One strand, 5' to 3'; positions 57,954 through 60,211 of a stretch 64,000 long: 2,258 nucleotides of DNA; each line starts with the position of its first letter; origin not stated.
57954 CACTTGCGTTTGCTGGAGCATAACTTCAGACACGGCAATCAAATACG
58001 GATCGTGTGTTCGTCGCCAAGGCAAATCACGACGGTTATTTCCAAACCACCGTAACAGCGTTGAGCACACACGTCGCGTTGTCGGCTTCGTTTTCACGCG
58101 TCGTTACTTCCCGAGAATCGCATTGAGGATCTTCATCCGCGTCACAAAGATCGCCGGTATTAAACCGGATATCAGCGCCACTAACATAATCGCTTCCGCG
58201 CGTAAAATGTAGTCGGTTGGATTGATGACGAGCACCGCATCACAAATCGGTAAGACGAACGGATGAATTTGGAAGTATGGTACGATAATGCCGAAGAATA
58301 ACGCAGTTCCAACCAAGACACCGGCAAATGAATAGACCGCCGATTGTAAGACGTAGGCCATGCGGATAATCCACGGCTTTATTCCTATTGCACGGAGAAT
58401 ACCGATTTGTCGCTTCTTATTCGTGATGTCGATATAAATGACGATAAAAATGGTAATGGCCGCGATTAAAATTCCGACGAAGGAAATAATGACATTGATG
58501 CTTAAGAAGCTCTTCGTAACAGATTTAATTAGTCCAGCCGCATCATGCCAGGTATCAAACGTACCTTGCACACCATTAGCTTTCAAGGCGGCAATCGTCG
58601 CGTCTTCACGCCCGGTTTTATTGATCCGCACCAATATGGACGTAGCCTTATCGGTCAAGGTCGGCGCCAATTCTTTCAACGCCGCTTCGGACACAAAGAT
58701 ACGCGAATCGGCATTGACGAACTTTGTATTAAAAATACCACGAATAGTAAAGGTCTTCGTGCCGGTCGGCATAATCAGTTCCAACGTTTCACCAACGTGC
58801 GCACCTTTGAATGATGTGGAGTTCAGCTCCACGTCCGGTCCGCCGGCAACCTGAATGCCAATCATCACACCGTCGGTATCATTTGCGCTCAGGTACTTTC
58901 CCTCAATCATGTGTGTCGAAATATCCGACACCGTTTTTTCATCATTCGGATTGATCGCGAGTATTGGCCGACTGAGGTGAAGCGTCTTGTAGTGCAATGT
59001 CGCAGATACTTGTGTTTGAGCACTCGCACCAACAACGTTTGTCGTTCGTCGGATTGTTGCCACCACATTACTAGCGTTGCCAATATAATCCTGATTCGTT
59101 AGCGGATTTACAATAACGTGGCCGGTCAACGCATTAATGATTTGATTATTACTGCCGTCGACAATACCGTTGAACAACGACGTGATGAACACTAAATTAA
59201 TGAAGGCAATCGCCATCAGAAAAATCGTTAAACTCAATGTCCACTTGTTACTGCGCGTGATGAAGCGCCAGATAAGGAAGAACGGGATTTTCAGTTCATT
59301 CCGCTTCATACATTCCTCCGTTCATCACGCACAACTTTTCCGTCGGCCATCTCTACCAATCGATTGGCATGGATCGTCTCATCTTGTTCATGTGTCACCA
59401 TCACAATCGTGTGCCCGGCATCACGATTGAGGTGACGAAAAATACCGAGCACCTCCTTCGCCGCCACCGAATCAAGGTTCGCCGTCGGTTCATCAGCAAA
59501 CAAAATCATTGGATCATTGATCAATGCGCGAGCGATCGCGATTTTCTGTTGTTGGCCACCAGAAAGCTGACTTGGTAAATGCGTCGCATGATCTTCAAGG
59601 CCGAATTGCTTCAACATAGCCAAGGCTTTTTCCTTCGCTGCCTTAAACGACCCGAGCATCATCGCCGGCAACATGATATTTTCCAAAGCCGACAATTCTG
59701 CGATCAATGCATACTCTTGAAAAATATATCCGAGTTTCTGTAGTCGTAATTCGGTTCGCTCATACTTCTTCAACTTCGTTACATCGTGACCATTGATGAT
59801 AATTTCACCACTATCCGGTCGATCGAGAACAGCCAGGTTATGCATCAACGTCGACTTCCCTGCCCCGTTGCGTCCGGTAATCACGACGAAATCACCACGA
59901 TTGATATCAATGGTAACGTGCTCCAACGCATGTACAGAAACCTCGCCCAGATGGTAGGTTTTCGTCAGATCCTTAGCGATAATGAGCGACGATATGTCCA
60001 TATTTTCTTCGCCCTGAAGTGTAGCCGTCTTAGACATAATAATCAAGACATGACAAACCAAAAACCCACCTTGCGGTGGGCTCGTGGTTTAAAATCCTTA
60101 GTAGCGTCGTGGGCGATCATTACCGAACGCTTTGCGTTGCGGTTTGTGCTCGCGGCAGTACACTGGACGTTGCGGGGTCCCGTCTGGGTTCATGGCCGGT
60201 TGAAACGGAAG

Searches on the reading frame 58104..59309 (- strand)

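Call 52: search_protein_families(library=pfam, proteins=[window:58104-59309:-], max_evalue=0.001)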
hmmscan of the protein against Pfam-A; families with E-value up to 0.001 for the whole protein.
window:58104-59309:- (401 aa): 2 families
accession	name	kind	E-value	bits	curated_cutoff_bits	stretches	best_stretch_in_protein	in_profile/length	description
PF02687.27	FtsX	-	3.1e-12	47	25.5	1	274-393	2-119/120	FtsX-like permease C-terminal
PF12704.14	MacB_PCD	-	3.5e-10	40.9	27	1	27-244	3-206/207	MacB-like periplasmic core domain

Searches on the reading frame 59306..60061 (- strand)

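Call 52: search_protein_families(library=pfam, proteins=[window:59306-60061:-], max_evalue=0.001)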
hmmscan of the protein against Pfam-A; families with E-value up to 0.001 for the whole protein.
window:59306-60061:- (251 aa): 7 families
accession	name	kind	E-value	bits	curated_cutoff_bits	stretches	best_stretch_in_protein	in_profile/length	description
PF00005.33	ABC_tran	-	9.4e-35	120.6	25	1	46-194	1-137/137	ABC transporter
PF13304.12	AAA_21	-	1.5e-08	35.6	27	0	163-225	235-299/304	AAA domain, putative AbiEii toxin, Type IV TA system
PF02463.25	SMC_N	-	6.1e-07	29.5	40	0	87-239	111-212/220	RecF/RecN/SMC N terminal domain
PF13555.12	AAA_29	-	2.1e-05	24.6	27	1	47-79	13-45/61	P-loop containing region of AAA domain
PF13476.12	AAA_23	-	0.00016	22.8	27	1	46-73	10-36/201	AAA domain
PF03193.22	RsgA_GTPase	-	0.00033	21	30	0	4-77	55-127/174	RsgA GTPase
PF13481.12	AAA_25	-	0.00047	20.3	27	0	53-78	30-55/195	AAA domain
